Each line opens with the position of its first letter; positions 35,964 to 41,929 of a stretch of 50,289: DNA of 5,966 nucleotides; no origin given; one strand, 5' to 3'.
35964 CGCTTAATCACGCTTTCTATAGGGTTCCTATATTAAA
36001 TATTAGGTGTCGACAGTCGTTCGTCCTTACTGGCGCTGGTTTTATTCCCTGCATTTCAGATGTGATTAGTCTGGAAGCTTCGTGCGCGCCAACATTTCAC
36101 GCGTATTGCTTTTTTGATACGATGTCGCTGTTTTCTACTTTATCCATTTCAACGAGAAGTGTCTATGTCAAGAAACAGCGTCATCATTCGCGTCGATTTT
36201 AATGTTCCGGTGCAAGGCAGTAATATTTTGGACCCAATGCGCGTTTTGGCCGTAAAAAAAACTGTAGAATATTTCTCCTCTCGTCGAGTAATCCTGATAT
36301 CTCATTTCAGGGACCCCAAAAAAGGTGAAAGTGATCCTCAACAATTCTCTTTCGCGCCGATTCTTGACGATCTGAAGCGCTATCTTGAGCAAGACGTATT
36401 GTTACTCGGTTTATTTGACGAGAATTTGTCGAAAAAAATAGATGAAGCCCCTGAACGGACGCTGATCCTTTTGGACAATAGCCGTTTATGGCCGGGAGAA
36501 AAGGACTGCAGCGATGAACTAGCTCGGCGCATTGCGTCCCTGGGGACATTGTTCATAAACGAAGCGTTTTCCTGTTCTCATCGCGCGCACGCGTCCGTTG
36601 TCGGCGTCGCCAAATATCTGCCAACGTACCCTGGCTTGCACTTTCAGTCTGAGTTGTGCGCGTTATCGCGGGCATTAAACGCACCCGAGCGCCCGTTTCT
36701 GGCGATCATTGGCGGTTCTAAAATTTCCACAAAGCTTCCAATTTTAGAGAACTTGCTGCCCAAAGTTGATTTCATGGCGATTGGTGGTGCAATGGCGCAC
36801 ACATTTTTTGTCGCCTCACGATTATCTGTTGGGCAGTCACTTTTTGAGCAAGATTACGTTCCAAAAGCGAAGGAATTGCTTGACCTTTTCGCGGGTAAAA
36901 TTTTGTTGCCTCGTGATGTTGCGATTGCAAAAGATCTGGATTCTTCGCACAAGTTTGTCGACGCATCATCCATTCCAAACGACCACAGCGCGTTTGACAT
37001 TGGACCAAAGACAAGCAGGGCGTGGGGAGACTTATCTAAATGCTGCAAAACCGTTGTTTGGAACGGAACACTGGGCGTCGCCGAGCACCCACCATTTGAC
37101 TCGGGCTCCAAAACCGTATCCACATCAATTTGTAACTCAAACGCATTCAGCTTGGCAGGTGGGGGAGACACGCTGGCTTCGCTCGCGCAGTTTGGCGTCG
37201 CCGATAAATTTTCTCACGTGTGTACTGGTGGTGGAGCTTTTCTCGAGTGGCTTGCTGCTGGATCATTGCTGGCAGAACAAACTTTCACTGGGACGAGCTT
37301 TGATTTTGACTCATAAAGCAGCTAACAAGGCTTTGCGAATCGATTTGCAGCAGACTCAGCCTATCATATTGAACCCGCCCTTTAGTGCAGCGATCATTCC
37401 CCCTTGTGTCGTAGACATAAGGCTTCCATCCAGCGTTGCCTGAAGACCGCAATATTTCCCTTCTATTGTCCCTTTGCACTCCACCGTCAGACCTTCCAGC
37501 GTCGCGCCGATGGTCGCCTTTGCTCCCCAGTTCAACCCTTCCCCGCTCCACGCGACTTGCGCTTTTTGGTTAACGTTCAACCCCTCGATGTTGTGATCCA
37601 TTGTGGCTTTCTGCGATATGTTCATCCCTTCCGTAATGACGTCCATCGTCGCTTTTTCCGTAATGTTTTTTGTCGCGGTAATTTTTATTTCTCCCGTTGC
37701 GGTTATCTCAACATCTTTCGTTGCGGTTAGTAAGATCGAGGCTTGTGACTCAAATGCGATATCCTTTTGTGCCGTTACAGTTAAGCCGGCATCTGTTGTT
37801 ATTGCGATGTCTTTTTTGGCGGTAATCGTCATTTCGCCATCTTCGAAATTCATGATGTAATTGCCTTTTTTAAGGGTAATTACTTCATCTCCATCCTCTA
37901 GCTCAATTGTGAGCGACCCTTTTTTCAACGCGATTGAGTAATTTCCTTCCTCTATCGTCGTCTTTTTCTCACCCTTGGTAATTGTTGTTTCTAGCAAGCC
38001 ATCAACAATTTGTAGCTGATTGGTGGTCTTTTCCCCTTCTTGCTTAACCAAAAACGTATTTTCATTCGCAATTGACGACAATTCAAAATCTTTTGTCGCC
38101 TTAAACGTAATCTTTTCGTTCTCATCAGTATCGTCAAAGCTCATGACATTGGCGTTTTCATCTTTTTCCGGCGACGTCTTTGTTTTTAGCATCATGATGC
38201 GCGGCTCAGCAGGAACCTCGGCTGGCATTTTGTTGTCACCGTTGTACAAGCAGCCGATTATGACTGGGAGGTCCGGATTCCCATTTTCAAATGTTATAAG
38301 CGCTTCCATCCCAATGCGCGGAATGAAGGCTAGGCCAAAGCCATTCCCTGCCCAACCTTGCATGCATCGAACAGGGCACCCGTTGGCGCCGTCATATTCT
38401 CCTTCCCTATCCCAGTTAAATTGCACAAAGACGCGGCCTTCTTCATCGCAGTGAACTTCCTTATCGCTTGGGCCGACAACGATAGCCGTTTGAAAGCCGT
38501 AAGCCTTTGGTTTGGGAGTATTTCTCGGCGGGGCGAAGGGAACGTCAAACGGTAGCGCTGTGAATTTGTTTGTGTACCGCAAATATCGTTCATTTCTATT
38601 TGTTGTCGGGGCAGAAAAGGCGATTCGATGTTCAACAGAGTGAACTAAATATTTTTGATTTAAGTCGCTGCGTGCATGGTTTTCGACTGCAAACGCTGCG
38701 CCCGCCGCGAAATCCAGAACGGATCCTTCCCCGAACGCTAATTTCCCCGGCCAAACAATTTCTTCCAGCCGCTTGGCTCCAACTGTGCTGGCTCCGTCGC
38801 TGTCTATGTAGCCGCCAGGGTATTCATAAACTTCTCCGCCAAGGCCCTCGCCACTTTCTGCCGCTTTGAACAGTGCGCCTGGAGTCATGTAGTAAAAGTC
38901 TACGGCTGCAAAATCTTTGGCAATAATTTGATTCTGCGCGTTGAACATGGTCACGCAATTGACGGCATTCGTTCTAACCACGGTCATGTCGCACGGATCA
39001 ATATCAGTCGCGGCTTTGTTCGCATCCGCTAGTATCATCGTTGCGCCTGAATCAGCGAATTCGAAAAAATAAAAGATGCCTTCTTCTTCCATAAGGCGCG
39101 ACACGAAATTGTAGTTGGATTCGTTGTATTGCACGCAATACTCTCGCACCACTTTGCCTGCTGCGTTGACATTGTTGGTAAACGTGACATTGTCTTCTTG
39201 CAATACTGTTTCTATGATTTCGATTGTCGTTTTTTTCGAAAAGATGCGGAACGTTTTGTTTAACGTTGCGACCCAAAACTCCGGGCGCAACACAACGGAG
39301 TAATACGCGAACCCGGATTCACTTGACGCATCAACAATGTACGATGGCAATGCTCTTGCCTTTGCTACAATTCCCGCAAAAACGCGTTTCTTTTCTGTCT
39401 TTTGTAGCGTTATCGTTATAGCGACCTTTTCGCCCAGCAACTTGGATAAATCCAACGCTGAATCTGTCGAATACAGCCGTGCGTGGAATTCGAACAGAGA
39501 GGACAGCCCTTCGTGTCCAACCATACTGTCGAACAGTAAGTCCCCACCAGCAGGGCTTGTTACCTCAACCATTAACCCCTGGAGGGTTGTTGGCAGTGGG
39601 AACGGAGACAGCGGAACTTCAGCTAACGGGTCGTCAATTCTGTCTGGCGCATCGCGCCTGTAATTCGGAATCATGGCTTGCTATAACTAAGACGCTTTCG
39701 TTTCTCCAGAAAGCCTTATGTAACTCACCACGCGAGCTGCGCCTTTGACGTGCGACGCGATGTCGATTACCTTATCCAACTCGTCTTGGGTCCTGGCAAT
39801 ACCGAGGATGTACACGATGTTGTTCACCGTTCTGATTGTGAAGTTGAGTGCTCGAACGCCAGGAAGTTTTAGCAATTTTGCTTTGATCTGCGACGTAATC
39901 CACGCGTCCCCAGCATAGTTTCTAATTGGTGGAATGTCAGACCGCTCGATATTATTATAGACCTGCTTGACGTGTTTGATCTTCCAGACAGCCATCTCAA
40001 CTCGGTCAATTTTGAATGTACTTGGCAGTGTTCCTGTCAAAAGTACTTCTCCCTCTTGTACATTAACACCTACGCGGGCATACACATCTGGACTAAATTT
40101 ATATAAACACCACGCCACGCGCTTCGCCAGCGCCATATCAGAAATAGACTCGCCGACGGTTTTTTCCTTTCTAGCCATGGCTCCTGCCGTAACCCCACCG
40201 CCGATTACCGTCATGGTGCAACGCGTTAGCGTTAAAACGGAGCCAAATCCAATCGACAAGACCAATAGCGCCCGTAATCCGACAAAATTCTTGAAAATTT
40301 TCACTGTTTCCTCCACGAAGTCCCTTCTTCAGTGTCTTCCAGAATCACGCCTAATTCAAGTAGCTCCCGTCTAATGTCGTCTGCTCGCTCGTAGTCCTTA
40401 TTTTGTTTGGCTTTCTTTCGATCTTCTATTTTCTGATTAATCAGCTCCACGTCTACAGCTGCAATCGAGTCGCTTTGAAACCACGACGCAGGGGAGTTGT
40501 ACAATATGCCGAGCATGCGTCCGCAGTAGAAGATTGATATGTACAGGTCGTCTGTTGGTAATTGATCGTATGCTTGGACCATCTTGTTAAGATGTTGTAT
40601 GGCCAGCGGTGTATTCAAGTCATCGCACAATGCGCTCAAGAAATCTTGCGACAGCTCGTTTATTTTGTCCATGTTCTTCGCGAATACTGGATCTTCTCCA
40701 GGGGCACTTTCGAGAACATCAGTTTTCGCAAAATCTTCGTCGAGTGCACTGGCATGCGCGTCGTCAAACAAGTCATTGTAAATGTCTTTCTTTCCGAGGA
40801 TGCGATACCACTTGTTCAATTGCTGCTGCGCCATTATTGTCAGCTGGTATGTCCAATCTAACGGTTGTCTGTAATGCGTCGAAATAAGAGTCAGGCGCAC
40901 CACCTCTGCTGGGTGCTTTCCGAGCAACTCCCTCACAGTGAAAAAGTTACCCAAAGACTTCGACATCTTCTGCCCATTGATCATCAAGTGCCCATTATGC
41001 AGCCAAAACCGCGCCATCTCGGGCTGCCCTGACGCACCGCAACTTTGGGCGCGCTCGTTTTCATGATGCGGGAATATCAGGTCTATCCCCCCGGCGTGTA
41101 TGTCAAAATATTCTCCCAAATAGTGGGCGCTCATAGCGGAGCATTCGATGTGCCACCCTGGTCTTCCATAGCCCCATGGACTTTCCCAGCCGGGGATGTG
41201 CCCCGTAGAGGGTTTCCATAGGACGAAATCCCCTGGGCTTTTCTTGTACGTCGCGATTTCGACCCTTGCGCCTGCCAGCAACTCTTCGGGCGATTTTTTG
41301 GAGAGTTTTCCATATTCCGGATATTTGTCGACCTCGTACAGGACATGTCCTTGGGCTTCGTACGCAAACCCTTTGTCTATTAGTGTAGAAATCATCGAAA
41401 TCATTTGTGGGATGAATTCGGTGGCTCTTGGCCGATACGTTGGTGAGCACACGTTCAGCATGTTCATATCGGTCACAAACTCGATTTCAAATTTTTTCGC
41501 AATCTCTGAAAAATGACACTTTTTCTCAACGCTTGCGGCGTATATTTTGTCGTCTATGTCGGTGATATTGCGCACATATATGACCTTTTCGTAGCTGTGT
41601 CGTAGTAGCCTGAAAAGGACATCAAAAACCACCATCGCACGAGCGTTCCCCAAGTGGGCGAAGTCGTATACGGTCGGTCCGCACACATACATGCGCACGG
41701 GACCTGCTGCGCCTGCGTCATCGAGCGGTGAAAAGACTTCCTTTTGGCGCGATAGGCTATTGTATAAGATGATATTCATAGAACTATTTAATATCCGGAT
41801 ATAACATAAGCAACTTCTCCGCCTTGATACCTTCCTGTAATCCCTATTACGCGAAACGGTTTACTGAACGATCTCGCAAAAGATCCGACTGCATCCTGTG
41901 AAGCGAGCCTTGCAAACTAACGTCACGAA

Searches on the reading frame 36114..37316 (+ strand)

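Call 54: search_protein_families(library=pfam, proteins=[window:36114-37316:+], max_evalue=0.001)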
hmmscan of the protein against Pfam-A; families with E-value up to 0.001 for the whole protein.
window:36114-37316:+ (400 aa): 1 family
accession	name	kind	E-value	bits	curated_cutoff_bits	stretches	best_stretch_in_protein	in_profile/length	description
PF00162.24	PGK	-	5.2e-110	368.4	27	1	15-381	3-377/379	Phosphoglycerate kinase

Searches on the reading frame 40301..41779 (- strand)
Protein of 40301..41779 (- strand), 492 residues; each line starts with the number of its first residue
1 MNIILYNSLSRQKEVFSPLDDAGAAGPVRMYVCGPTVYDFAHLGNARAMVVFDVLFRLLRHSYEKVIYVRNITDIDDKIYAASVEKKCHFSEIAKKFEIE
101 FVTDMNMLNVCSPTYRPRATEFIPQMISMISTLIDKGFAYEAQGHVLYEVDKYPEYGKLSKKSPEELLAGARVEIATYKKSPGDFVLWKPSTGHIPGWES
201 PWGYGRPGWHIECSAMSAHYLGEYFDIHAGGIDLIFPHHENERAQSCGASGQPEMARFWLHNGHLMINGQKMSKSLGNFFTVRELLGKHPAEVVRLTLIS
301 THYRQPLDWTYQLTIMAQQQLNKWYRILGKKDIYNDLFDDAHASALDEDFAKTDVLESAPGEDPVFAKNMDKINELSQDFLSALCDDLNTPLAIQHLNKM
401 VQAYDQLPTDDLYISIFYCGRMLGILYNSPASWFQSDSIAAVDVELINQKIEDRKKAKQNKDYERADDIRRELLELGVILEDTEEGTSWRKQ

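Call 20: search_protein_families(library=ncbifam, proteins=[window:40301-41779:-], max_evalue=0.00001)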
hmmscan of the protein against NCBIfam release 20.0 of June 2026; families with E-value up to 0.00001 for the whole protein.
window:40301-41779:- (492 aa): 8 families
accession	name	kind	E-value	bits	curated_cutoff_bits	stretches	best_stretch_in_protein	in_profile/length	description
TIGR00435.1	cysS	equivalog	3e-145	484.9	340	1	4-492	2-466/466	cysteine--tRNA ligase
NF011108.0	PRK14536.1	equivalog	1.6e-110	370.2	780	1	1-491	1-489/490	cysteine--tRNA ligase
TIGR03447.1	mycothiol_MshC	equivalog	7.6e-77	258.9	485.1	1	26-331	35-349/411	cysteine--1-D-myo-inosityl 2-amino-2-deoxy-alpha-D-glucopyranoside ligase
NF011107.0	PRK14534.1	equivalog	7.1e-62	210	744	1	26-489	20-478/481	cysteine--tRNA ligase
NF008957.0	PRK12300.1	subfamily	8.7e-11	40.5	677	1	262-331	617-687/946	leucine--tRNA ligase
TIGR00398.1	metG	equivalog_domain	2.7e-10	39.6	336.35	0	261-303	317-359/530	methionine--tRNA ligase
TIGR00395.1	leuS_arch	equivalog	3.3e-09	35.3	648.5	1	261-327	610-677/938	leucine--tRNA ligase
NF008900.0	PRK12267.1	equivalog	6.2e-07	28.3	598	0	261-299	289-327/648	methionine--tRNA ligase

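Call 28: find_homologous_proteins(query=window:40301-41779:-, max_evalue=1e-80)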
Query window:40301-41779:- (492 aa): 7998 proteins with E <= 1e-80 among 8000 candidates; the best 120 are listed.
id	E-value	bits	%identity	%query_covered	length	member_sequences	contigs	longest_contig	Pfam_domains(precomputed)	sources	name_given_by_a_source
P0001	0.0e+0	1151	100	100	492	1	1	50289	PF09334.18,PF01406.26,PF23493.2,PF00133.29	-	-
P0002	1.6e-290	982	85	100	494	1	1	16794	PF09334.18,PF01406.26,PF00133.29,PF09190.18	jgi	jgi:cysteinyl-tRNA synthetase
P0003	8.6e-258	874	76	100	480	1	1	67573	PF09334.18,PF01406.26,PF00133.29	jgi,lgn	jgi:cysteinyl-tRNA synthetase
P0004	3.1e-247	839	73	100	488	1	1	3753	PF09334.18,PF01406.26,PF23493.2,PF01921.25,PF00133.29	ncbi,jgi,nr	ncbi:MAG: cysteine--tRNA ligase [Holosporales bacterium]|jgi:cysteinyl-tRNA synthetase|nr:cysteine--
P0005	7.6e-218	742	66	98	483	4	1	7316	PF09334.18,PF01406.26,PF00133.29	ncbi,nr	ncbi:MAG: cysteine--tRNA ligase [Holosporales bacterium]|nr:cysteine--tRNA ligase [Holosporales bact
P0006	8.3e-196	670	60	100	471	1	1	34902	PF09334.18,PF01406.26,PF00133.29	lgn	-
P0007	3.8e-184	631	58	100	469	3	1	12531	PF09334.18,PF01406.26,PF00133.29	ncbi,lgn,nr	ncbi:MAG: cysteine--tRNA ligase [Holosporales bacterium]|nr:cysteine--tRNA ligase [Holosporales bact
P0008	6.5e-184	630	58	100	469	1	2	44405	PF09334.18,PF01406.26,PF23493.2,PF01921.25,PF00133.29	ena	-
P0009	2.4e-182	625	57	100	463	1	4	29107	PF09334.18,PF01406.26,PF23493.2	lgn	-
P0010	1.2e-181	623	57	100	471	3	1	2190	PF09334.18,PF01406.26,PF01921.25,PF00133.29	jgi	jgi:cysteinyl-tRNA synthetase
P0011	3.0e-181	622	57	100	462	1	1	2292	PF09334.18,PF01406.26,PF23493.2,PF00133.29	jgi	jgi:cysteinyl-tRNA synthetase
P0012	2.2e-178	612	57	100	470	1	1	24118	PF09334.18,PF01406.26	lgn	-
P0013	7.0e-177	607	56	100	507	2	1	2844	PF09334.18,PF01406.26,PF23493.2,PF00133.29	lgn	-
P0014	7.9e-177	607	55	100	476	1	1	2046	PF09334.18,PF01406.26,PF23493.2,PF00133.29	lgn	-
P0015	2.4e-176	605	57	99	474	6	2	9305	PF09334.18,PF01406.26,PF01921.25,PF00133.29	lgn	-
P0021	7.8e-164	564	53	100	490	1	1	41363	PF09334.18,PF01406.26,PF23493.2,PF01921.25,PF00133.29,PF09190.18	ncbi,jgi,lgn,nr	ncbi:MAG: cysteine--tRNA ligase [Holosporales bacterium]|jgi:cysteinyl-tRNA synthetase|nr:cysteine--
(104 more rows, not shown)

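Call 29: find_encoding_contigs(protein=P0002, flank=10000, max_places=3)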
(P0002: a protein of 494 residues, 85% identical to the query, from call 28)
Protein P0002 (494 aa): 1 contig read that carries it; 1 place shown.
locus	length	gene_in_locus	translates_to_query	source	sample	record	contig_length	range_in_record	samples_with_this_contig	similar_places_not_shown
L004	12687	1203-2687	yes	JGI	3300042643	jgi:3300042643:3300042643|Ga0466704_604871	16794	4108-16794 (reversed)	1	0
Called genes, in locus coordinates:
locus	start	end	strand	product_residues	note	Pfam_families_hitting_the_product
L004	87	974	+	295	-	PF17827:PrmC_N, PF03602:Cons_hypoth95 (weak), PF05175:MTS, PF13489:Methyltransf_23 (weak), PF13847:Methyltransf_31, PF08242:Methyltransf_12 (weak), PF13649:Methyltransf_25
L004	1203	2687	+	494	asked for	PF00133:tRNA-synt_1 (faint), PF01406:tRNA-synt_1e, PF09334:tRNA-synt_1g (faint), PF09190:DALR_2 (faint)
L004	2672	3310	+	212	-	PF04972:BON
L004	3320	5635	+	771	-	PF05954:Phage_GPD, PF04717:Phage_base_V, PF20093:DUF6484 (weak), PF10106:DUF2345 (weak)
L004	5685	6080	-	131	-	-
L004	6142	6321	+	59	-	-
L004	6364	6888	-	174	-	-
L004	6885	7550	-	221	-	-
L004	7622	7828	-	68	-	-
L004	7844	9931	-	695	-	-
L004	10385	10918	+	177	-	PF01138:RNase_PH, PF03725:RNase_PH_C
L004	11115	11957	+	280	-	PF02091:tRNA-synt_2e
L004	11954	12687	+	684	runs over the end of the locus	PF02092:tRNA_synt_2f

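Call 30: find_encoding_contigs(protein=P0003, flank=10000, max_places=3)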
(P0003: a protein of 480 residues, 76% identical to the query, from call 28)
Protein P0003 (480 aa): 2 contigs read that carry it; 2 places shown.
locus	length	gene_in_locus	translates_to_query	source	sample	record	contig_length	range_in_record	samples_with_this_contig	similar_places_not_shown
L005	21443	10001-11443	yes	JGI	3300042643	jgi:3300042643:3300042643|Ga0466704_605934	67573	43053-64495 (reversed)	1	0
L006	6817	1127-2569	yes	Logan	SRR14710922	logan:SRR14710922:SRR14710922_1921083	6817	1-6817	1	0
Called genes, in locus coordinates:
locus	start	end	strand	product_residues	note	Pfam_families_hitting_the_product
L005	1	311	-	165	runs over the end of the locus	PF02559:CarD_TRCF_RID, PF21095:CarD_C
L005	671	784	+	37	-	-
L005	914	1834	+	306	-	PF03167:UDG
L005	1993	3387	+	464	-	PF00939:Na_sulph_symp, PF03600:CitMHS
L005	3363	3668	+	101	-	-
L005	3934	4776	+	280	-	-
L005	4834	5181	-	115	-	-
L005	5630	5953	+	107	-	-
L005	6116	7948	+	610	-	-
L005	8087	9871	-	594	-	PF01321:Creatinase_N, PF16189:Creatinase_N_2, PF00557:Peptidase_M24, PF16188:Peptidase_M24_C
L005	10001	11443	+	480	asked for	PF01406:tRNA-synt_1e, PF00133:tRNA-synt_1 (weak), PF09334:tRNA-synt_1g (weak)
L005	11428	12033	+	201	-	PF04972:BON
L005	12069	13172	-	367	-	PF00226:DnaJ, PF01556:DnaJ_C, PF00684:DnaJ_CXXCXGXG, PF27439:DnaJ_C_2 (weak)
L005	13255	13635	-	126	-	PF01648:ACPS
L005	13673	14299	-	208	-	-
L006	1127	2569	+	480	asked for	PF01406:tRNA-synt_1e, PF00133:tRNA-synt_1 (weak), PF09334:tRNA-synt_1g (weak)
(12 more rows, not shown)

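Call 31: find_encoding_contigs(protein=P0004, flank=10000, max_places=3)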
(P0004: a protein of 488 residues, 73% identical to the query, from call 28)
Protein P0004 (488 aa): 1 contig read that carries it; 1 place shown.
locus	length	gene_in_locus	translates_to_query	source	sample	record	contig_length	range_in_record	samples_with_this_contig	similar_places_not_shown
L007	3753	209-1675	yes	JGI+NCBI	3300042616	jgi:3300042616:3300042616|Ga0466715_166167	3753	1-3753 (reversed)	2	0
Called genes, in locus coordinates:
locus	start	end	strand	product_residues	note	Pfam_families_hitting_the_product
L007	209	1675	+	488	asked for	PF01406:tRNA-synt_1e, PF01921:tRNA-synt_1f (faint), PF09334:tRNA-synt_1g (faint), PF00133:tRNA-synt_1 (faint), PF23493:CysS_C (faint)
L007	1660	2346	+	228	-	PF04972:BON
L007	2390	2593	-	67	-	-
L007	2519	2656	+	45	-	-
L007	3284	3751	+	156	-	PF12784:PDDEXK_2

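Call 33: find_encoding_contigs(protein=P0005, flank=10000, max_places=3)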
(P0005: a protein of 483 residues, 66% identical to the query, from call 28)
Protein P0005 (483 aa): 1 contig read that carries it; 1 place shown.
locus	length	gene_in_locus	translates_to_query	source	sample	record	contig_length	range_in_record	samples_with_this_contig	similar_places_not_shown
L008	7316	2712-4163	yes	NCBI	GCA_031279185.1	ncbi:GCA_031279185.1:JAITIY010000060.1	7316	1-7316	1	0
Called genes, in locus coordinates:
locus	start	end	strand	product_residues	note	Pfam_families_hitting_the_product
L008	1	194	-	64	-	PF12784:PDDEXK_2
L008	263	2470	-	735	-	PF23139:OB_YrrC, PF14520:HHH_5 (faint), PF14490:HHH_RecD2, PF13245:AAA_19, PF13604:AAA_30, PF01443:Viral_helicase1 (weak), PF18335:SH3_13, PF13538:UvrD_C_2, +2 more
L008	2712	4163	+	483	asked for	PF01406:tRNA-synt_1e, PF09334:tRNA-synt_1g (faint), PF00133:tRNA-synt_1 (weak)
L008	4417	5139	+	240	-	PF01255:Prenyltransf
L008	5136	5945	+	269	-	PF01148:CTP_transf_1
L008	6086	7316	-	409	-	?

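Call 34: find_encoding_contigs(protein=P0007, flank=10000, max_places=3)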
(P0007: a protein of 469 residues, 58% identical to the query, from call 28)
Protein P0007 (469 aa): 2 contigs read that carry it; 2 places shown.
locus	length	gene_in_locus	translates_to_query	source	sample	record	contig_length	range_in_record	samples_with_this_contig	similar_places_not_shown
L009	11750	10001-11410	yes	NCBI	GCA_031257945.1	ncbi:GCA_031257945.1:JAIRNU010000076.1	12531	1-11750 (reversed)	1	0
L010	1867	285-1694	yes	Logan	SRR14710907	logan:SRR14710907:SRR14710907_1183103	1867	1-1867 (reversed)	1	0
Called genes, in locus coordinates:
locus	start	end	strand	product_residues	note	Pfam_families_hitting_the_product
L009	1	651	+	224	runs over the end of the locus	PF13306:LRR_5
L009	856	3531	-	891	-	PF01411:tRNA-synt_2c, PF07973:tRNA_SAD, PF02272:DHHA1 (weak)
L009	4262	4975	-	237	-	PF20260:PUA_4, PF04452:Methyltrans_RNA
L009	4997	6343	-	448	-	PF01235:Na_Ala_symp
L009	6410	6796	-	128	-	PF00380:Ribosomal_S9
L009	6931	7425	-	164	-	PF00572:Ribosomal_L13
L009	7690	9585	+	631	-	-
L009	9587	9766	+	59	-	-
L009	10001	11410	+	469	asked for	PF01406:tRNA-synt_1e, PF09334:tRNA-synt_1g (faint), PF00133:tRNA-synt_1 (weak)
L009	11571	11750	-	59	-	?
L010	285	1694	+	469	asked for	PF01406:tRNA-synt_1e, PF09334:tRNA-synt_1g (faint), PF00133:tRNA-synt_1 (weak)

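Call 71: list_cluster_members(proteins=[P0004, P0005, P0007, P0021, P0123, P0125, P0131, P0132])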
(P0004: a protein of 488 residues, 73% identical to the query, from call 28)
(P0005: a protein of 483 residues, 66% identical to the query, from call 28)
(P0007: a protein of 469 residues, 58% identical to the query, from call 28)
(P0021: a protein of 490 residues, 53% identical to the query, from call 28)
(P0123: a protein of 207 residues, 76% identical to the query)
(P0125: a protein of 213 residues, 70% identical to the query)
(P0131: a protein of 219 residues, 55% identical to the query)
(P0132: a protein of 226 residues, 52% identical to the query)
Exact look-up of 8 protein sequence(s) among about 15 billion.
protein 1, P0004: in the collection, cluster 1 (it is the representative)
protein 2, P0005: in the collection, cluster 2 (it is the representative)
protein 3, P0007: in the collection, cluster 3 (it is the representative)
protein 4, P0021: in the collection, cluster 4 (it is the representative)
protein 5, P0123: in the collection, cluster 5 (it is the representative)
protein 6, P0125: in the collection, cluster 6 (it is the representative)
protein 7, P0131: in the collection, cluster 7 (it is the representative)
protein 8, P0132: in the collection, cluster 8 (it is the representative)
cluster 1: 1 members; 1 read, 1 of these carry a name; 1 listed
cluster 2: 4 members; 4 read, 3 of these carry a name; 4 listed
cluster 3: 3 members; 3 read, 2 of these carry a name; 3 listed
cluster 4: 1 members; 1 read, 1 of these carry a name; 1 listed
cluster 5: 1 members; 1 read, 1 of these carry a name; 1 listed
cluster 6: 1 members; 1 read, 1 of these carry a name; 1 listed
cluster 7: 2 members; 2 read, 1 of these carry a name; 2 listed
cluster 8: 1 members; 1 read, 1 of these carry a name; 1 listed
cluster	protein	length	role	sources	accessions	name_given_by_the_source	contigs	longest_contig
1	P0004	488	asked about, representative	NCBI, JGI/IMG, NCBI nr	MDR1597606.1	MAG: cysteine--tRNA ligase [Holosporales bacterium] | cysteinyl-tRNA synthetase | cysteine--tRNA ligase [Holosporales bacterium]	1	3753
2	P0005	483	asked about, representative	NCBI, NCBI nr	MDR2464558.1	MAG: cysteine--tRNA ligase [Holosporales bacterium] | cysteine--tRNA ligase [Holosporales bacterium]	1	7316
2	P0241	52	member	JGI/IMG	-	molybdenum cofactor biosynthesis enzyme MoaA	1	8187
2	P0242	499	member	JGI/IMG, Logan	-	cysteinyl-tRNA synthetase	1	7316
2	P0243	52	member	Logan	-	-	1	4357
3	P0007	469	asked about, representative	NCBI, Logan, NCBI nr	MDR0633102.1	MAG: cysteine--tRNA ligase [Holosporales bacterium] | cysteine--tRNA ligase [Holosporales bacterium]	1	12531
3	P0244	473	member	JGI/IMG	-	cysteinyl-tRNA synthetase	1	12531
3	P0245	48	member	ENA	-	-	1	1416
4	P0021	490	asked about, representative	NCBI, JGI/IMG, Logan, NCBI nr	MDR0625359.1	MAG: cysteine--tRNA ligase [Holosporales bacterium] | cysteinyl-tRNA synthetase | cysteine--tRNA ligase [Holosporales bacterium]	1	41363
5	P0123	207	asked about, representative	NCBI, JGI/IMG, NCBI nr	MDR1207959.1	MAG: endonuclease III [Holosporales bacterium] | endonuclease-3 | endonuclease III [Holosporales bacterium]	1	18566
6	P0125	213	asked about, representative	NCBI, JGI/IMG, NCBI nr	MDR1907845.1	MAG: endonuclease III [Holosporales bacterium] | endonuclease-3 | endonuclease III [Holosporales bacterium]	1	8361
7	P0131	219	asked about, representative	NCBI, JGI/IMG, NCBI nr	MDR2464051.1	MAG: endonuclease III [Holosporales bacterium] | endonuclease-3 | endonuclease III [Holosporales bacterium]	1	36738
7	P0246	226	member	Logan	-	-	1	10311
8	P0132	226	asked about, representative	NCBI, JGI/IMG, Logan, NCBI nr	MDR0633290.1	MAG: endonuclease III [Holosporales bacterium] | endonuclease-3 | endonuclease III [Holosporales bacterium]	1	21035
